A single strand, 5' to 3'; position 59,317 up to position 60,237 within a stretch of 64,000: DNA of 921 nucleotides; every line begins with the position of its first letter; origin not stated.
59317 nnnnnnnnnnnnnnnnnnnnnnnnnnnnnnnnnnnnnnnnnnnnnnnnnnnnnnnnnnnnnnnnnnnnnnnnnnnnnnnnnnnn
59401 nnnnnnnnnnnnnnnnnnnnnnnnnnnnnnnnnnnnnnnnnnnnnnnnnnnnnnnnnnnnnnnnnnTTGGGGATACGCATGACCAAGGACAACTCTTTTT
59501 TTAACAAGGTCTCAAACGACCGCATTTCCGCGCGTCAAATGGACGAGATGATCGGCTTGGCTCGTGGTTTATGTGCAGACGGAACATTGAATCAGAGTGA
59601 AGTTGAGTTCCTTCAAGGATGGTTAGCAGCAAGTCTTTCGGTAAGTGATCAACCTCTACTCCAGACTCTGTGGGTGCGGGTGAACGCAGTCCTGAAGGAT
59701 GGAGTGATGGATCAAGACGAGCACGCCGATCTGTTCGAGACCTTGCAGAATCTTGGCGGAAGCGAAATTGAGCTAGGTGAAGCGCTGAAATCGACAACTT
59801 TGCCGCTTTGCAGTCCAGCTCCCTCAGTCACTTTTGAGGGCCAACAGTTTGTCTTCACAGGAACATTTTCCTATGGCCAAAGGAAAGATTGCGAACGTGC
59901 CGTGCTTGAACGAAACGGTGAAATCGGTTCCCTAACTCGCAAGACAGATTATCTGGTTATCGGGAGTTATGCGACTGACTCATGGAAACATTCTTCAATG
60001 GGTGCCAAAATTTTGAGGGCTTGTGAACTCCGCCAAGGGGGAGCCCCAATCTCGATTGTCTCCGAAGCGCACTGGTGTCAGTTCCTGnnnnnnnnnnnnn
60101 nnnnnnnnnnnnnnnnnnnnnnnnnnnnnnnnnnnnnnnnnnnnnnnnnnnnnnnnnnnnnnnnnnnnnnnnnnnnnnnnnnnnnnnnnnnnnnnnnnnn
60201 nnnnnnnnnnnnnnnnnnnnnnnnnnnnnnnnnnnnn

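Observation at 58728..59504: Essential DNA ligase with a swapped low-GC C-terminal third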

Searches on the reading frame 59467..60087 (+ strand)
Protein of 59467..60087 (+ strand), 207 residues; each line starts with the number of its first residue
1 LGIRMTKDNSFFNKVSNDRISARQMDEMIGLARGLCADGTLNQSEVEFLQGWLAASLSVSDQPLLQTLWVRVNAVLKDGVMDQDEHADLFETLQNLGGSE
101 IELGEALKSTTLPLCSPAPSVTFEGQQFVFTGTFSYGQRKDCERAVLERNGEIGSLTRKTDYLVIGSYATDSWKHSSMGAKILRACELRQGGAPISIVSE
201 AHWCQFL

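Call 4: search_protein_families(library=pfam, proteins=[window:59467-60087:+], max_evalue=0.01)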
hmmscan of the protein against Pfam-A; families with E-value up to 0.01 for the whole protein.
window:59467-60087:+ (207 aa): 1 family
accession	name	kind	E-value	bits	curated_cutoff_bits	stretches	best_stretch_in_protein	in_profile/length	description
PF00533.33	BRCT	-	0.0025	18.4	21.3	1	123-174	6-60/78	BRCA1 C Terminus (BRCT) domain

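Call 6: find_homologous_proteins(query=window:59467-60087:+, max_evalue=0.001)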
Query window:59467-60087:+ (207 aa): 704 proteins with E <= 0.001 among 882 candidates; the best 120 are listed.
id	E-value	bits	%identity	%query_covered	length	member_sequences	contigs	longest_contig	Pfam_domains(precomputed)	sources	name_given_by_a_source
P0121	2.4e-131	454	100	98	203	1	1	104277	-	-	-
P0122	2.2e-95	336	73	98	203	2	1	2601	-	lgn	-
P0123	5.1e-93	328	71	98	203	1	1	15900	-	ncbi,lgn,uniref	ncbi:MAG: BRCT domain-containing protein [Novosphingobium sp.]|uniref:BRCT domain-containing protein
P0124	4.3e-91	322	72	97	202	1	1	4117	-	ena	-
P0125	1.1e-88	314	70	97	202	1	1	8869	-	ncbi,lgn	-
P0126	4.3e-88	312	68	97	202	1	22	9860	-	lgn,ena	-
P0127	2.0e-87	310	68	97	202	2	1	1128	-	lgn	-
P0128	2.3e-87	310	68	97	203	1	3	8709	-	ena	-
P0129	3.9e-86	306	63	97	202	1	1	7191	-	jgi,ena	-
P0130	7.6e-86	305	69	93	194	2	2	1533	-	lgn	-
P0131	6.6e-85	302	65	97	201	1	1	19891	-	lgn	-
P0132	1.8e-83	297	65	97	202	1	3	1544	-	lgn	-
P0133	3.0e-83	297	66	97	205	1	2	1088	-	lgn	-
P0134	6.8e-83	295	63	97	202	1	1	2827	-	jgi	jgi:NAD-dependent DNA ligase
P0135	1.6e-82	294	64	97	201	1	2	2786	-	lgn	-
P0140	4.7e-81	289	61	98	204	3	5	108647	-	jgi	jgi:NAD-dependent DNA ligase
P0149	4.3e-80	286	61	97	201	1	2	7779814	-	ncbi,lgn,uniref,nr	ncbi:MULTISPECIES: BRCT domain-containing protein [unclassified Mesorhizobium]|uniref:BRCT domain-co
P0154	1.4e-79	285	61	97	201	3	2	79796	-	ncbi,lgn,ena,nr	ncbi:MAG TPA: BRCT domain-containing protein [Sphingomonadaceae bacterium]|nr:BRCT domain-containing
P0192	1.9e-77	278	62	97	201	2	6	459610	-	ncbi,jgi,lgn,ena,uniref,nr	ncbi:BRCT domain-containing protein [Chelativorans sp. J32]|uniref:BRCT domain-containing protein n=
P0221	1.6e-76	275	59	98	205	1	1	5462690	-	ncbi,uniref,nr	ncbi:NAD-dependent DNA ligase [Rhodopseudomonas palustris]|uniref:NAD-dependent DNA ligase n=1 Tax=R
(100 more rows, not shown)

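Call 7: find_encoding_contigs(protein=P0123, flank=6000, max_places=4)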
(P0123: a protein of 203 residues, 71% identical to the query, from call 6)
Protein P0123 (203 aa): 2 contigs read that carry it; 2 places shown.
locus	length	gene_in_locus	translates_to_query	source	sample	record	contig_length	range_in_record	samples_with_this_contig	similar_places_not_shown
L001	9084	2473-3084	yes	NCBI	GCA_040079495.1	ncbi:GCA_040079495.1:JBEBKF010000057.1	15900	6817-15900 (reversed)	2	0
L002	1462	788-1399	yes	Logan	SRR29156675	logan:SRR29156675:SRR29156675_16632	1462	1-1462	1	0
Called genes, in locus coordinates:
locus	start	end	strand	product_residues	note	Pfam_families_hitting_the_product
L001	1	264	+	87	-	PF00583:Acetyltransf_1, PF08445:FR47, PF13508:Acetyltransf_7 (weak)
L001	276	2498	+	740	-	PF22745:Nlig-Ia, PF01653:DNA_ligase_aden, PF03120:OB_DNA_ligase, PF03119:DNA_ligase_ZBD, PF12826:HHH_2, PF00533:BRCT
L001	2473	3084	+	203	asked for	-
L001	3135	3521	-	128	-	PF07238:PilZ (weak)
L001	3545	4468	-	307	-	PF06325:PrmA, PF05175:MTS (weak)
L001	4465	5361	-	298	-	PF00753:Lactamase_B, PF23023:Anti-Pycsar_Apyc1 (faint), PF12706:Lactamase_B_2 (weak)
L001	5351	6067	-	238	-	PF00106:adh_short, PF01370:Epimerase (weak), PF13561:adh_short_C2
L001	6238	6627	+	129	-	PF01127:Sdh_cyt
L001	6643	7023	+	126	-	PF01127:Sdh_cyt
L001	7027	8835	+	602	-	PF00890:FAD_binding_2, PF01134:GIDA (faint), PF02910:Succ_DH_flav_C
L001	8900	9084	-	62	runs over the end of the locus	-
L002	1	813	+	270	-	?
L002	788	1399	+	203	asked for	-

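Call 8: find_encoding_contigs(protein=P0125, flank=6000, max_places=4)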
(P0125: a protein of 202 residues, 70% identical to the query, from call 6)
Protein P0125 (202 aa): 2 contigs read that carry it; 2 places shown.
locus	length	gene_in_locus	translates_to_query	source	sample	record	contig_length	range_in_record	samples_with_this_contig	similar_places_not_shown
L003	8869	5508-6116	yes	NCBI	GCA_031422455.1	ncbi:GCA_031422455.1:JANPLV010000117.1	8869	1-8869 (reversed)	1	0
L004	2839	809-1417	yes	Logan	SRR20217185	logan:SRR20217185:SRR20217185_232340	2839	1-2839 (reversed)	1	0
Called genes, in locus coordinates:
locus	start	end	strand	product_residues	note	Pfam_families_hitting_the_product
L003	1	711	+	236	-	?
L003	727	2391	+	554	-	PF02463:SMC_N, PF13476:AAA_23, PF13304:AAA_21 (faint)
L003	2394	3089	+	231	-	PF00583:Acetyltransf_1, PF08445:FR47, PF12746:GNAT_acetyltran (weak), PF13508:Acetyltransf_7 (weak)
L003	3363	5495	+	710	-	PF22745:Nlig-Ia, PF01653:DNA_ligase_aden, PF03120:OB_DNA_ligase, PF03119:DNA_ligase_ZBD, PF12826:HHH_2, PF00533:BRCT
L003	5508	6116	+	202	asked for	-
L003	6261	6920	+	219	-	-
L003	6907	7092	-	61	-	PF00467:KOW (weak)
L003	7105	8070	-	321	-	PF06325:PrmA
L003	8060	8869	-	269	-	?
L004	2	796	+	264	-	?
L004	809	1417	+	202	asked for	-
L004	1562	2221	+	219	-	-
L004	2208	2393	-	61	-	PF00467:KOW (weak)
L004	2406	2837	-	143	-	?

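Call 9: find_encoding_contigs(protein=P0149, flank=6000, max_places=3)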
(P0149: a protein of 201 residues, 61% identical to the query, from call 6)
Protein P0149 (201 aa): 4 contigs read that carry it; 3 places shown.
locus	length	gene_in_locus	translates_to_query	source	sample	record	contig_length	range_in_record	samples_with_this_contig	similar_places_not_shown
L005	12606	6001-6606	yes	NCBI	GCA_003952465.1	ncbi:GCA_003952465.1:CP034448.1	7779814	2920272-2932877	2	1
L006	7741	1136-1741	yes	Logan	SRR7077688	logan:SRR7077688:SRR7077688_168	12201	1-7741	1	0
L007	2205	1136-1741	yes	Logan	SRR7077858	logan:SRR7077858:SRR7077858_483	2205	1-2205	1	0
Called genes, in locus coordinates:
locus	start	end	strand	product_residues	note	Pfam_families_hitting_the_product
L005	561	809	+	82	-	-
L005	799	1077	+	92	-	-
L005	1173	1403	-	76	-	PF11089:SyrA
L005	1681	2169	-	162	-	PF00565:SNase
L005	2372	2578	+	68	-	-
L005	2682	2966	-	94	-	-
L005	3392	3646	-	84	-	-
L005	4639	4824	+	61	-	-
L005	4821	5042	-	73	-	PF13619:KTSC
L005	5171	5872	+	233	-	PF00565:SNase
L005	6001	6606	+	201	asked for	-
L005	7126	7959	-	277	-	PF13489:Methyltransf_23, PF01209:Ubie_methyltran (weak), PF13847:Methyltransf_31, PF08241:Methyltransf_11, PF08242:Methyltransf_12, PF13649:Methyltransf_25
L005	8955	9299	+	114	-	-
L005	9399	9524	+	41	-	PF01381:HTH_3 (weak)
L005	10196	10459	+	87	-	PF11089:SyrA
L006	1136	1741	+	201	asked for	-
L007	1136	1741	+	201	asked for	-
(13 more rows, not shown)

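Call 13: search_protein_families(library=padloc, proteins=[window:59479-60087:+], max_evalue=1)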
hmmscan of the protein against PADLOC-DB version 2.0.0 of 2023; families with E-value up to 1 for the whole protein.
window:59479-60087:+ (203 aa): 1 family
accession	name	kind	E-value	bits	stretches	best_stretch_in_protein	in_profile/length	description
PDLC05027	PDC-S48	-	4.7e-07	27.2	1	61-171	269-385/411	-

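Call 14: search_protein_families(library=ncbifam, proteins=[window:59479-60087:+], max_evalue=0.1)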
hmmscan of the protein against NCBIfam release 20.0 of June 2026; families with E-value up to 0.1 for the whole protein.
window:59479-60087:+ (203 aa): 4 families
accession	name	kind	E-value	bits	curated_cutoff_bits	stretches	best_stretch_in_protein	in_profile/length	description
NF004844.0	PRK06195.1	equivalog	4.4e-11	42.7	373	1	115-200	217-303/309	DNA polymerase III subunit epsilon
TIGR00575.1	dnlj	equivalog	2.2e-06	26.4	444.45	1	109-178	574-646/652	NAD-dependent DNA ligase LigA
NF005932.1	PRK07956.1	equivalog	6e-05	21.7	369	1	115-168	589-643/664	NAD-dependent DNA ligase LigA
NF010931.0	PRK14351.1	equivalog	0.00017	20.3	1051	1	118-167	609-659/692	NAD-dependent DNA ligase LigA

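Call 20: find_related_loci(query=A1, collection=metagenome_contigs, flank=5000)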
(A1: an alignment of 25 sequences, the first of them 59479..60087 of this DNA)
Query A1 (203 aa) in metagenome_contigs; peptide patterns used: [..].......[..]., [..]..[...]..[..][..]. (x = any residue, [..] = any of these).
600 stretches matched a pattern (row limit reached: there are more); 233 encode a relative of the query (tblastn E <= 1e-3); the best 80 are kept; 80 distinct loci.
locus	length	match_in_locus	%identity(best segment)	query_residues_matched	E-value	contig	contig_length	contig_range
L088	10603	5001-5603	61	3-203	3e-88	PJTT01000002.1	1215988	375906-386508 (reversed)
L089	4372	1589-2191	62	3-203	8e-88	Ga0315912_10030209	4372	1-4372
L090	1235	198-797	61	4-203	5e-93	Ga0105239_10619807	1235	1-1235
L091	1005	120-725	61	2-203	1e-93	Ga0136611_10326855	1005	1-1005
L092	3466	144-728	64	9-203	3e-86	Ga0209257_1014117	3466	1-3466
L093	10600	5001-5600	62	4-203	2e-85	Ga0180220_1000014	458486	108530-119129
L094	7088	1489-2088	59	4-203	9e-85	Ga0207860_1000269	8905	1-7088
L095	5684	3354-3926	64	13-203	1e-84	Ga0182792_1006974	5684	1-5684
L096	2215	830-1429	61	4-203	5e-87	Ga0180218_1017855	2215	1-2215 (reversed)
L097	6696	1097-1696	59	4-203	1e-83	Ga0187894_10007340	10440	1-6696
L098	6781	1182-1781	61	4-203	1e-83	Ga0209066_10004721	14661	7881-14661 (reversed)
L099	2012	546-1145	60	4-203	2e-86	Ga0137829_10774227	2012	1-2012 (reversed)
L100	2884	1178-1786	57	1-203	3e-84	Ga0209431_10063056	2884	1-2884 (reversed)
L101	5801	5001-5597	61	5-203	6e-83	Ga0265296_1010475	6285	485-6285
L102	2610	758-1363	60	2-203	4e-84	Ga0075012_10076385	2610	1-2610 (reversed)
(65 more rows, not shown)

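Call 21: find_related_loci(query=A1, collection=viral_contigs, flank=6000)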
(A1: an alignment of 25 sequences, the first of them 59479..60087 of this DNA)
Query A1 (203 aa) in viral_contigs; peptide patterns used: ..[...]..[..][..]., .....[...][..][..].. (x = any residue, [..] = any of these).
94 stretches matched a pattern; 32 encode a relative of the query (tblastn E <= 1e-3); 32 distinct loci.
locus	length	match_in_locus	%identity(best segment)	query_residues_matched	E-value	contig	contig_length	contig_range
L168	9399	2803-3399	62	5-203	6e-86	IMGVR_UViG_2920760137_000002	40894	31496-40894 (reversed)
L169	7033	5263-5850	60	8-203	3e-84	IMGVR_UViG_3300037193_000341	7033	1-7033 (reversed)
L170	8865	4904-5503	61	4-203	3e-84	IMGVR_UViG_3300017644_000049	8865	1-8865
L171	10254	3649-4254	60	2-203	4e-83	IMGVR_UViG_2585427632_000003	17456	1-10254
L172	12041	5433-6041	58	1-203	9e-82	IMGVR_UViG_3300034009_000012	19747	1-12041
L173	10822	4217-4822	58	2-203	5e-81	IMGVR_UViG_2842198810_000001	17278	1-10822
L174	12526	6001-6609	57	1-203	1e-76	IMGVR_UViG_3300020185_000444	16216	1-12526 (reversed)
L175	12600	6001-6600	55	4-203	2e-69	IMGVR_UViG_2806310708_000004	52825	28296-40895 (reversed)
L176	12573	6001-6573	54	9-199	8e-69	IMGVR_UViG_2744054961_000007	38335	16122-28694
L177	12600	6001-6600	50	3-203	2e-66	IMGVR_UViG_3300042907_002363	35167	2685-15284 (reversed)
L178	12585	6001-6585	53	9-203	5e-66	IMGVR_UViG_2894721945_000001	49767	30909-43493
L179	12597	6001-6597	48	6-203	9e-66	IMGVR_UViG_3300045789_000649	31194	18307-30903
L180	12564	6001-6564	53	16-203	6e-66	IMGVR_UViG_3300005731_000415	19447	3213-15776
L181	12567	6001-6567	53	15-203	1e-63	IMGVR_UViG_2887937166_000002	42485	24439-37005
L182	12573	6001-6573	52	15-203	2e-61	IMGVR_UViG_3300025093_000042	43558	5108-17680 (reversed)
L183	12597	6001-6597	50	5-203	4e-63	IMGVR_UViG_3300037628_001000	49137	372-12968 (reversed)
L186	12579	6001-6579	42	14-203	2e-47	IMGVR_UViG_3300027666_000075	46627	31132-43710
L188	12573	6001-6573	42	16-203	1e-44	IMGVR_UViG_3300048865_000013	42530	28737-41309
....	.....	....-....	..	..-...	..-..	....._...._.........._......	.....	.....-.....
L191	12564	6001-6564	41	19-203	6e-44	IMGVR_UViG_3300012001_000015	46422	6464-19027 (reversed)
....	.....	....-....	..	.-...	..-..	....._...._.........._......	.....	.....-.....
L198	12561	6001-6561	40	16-199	4e-41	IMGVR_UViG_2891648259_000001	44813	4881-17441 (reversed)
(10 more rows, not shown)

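Call 23: search_protein_families(library=phrogs, proteins=[window:59479-60087:+], max_evalue=0.01)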
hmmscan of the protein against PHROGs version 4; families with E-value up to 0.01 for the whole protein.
window:59479-60087:+ (203 aa): 2 families
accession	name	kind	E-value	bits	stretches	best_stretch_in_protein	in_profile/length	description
phrog_3989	-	unknown function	2.2e-55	189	1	17-203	103-292/296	-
phrog_3869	-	DNA, RNA and nucleotide metabolism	3.2e-05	23.6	1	114-166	576-629/656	NAD-dependent DNA ligase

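Call 26: find_encoding_contigs(protein=P0221, flank=8000, max_places=2)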
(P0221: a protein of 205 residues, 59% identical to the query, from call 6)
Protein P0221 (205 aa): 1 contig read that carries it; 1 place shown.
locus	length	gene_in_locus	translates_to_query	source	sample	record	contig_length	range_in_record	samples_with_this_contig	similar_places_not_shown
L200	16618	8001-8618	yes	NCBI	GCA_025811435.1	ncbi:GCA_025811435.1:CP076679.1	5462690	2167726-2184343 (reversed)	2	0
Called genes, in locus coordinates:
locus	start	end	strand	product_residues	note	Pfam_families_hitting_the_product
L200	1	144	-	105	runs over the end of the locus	PF11836:Phage_TAC_11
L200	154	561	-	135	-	PF06199:Phage_tail_2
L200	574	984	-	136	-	PF11367:Tail_completion_gp17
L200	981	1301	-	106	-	PF05521:Phage_HCP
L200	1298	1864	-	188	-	PF05135:Phage_connect_1 (weak)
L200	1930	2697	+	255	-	PF00089:Trypsin, PF13365:Trypsin_2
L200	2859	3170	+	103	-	-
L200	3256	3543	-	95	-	-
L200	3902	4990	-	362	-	PF00589:Phage_integrase (weak)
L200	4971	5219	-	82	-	-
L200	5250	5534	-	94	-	-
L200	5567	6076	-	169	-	-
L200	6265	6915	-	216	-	-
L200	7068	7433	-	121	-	-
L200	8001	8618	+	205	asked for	-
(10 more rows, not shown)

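Call 27: find_encoding_contigs(protein=P0192, flank=8000, max_places=3)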
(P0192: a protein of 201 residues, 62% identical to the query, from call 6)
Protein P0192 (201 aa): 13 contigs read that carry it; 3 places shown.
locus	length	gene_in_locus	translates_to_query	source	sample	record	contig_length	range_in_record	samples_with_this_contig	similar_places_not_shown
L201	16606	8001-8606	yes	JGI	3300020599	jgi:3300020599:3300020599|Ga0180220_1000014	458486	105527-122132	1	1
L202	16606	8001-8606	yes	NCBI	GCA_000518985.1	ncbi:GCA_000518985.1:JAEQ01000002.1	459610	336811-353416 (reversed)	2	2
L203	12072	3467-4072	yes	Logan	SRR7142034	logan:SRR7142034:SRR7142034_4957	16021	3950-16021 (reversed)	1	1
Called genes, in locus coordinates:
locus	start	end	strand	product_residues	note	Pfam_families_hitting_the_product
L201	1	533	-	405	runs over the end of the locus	PF00155:Aminotran_1_2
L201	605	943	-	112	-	-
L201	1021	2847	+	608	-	PF07167:PhaC_N, PF00561:Abhydrolase_1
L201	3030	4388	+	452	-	PF05951:Peptidase_M15_2, PF08291:Peptidase_M15_3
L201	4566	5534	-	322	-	PF00589:Phage_integrase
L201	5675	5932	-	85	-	-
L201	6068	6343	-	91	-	PF01844:HNH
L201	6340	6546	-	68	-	-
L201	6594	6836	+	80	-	-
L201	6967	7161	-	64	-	-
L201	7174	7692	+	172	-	-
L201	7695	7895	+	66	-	-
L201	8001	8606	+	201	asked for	-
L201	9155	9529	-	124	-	-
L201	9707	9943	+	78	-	-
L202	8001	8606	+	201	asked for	-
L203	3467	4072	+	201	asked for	-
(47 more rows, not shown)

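Call 28: find_encoding_contigs(protein=P0154, flank=8000, max_places=2)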
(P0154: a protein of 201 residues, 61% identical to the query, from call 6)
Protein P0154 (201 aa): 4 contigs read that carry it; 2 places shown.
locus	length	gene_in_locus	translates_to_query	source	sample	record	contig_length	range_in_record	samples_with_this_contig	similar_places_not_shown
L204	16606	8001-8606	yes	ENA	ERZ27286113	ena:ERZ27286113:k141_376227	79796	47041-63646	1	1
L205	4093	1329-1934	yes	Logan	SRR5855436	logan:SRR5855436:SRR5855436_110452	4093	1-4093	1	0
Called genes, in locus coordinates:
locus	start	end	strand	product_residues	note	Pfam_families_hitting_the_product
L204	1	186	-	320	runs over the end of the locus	PF14226:DIOX_N, PF03171:2OG-FeII_Oxy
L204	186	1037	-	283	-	-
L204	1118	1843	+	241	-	PF06904:Extensin-like_C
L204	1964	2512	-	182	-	-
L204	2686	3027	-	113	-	-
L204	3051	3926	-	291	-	PF00135:COesterase, PF20434:BD-FAE, PF12146:Hydrolase_4 (faint), PF07859:Abhydrolase_3, PF00326:Peptidase_S9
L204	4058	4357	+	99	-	PF11730:DUF3297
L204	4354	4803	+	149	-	-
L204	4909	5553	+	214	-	-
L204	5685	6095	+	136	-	-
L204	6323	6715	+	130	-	-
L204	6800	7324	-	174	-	-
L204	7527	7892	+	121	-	PF04828:GFA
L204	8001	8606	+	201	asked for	-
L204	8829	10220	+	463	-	PF00078:RVT_1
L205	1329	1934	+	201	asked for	-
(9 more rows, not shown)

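Call 35: predict_structure(alignment_id=A1)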
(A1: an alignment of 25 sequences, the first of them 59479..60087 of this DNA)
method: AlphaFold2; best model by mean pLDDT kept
length: 203 residues; sequences in the alignment: 25
mean_pLDDT: 79.3   pTM: 0.50
mean pLDDT of the five models: 79.3, 78.9, 77.3, 76.4, 62.7
residues with pLDDT >= 90: 56; 70-90: 99; 50-70: 35; < 50: 13
segments of 3 or more residues with pLDDT < 50: 95-105
pLDDT, mean of each block of 10 residues (from residue 1): 58 62 72 75 86 79 86 84 82 49 56 92 92 92 97 94 65 79 90 94 93
secondary structure, 60 per line:
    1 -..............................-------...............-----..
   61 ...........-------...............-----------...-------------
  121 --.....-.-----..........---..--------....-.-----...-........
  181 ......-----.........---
elements in order: H2-31 H39-53 H59-71 H79-93 E123-127 H135-144 E158-161 H173-186 E192-195 H196-200
